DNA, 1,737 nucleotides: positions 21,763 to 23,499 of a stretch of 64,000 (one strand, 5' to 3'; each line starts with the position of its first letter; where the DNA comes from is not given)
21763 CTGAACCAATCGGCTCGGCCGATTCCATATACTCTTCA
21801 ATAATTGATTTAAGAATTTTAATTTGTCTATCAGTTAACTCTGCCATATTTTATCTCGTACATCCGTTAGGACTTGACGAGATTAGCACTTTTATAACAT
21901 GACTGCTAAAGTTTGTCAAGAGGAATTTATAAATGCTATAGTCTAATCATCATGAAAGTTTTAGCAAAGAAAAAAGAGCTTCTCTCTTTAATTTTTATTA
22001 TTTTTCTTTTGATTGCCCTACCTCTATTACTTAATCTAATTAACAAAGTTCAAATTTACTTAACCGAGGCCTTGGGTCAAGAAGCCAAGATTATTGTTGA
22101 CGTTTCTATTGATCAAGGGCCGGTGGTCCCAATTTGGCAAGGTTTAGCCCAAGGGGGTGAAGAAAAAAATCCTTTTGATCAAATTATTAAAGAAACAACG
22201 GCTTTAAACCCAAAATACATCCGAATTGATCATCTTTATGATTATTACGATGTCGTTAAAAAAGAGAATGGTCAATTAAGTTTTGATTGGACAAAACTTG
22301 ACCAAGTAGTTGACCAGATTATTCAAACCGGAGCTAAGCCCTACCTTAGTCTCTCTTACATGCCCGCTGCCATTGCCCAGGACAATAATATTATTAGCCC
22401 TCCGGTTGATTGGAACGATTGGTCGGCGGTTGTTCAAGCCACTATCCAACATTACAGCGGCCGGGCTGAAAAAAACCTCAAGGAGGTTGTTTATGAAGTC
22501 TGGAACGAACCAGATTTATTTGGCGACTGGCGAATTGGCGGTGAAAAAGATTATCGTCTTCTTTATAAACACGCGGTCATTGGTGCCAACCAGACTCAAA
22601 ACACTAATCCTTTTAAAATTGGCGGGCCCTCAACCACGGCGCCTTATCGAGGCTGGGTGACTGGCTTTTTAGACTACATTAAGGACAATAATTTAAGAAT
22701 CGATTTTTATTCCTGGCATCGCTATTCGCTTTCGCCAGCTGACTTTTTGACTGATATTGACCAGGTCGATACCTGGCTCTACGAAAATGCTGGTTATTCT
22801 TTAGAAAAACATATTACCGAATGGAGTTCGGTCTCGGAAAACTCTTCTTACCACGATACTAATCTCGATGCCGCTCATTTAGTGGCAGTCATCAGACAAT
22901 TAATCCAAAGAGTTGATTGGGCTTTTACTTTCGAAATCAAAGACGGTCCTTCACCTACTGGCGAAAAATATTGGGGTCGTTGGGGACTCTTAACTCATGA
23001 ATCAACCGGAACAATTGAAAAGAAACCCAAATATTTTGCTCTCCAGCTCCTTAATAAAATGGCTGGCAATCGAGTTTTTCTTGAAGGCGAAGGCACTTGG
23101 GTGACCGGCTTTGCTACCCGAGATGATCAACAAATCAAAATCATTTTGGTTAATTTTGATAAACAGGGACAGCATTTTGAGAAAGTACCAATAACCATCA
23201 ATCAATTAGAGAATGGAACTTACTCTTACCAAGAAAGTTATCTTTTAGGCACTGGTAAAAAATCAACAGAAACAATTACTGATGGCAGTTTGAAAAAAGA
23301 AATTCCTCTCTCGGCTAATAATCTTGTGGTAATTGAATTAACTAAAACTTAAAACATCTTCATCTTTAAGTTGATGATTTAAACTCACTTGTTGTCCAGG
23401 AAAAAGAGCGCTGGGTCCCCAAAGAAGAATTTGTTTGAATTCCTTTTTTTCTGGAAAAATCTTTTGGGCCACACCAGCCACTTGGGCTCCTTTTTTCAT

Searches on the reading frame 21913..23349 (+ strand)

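Call 60: search_protein_families(library=pfam, proteins=[window:21913-23349:+], max_evalue=0.01)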
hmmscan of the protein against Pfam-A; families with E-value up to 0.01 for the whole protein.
window:21913-23349:+ (479 aa): 2 families
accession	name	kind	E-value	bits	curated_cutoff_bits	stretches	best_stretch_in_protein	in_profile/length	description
PF01229.23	Glyco_hydro_39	-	1.6e-34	120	26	1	84-414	31-391/472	Glycosyl hydrolases family 39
PF11790.14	Glyco_hydro_cc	-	0.00025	21.1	21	1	197-315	72-182/237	Glycosyl hydrolase catalytic core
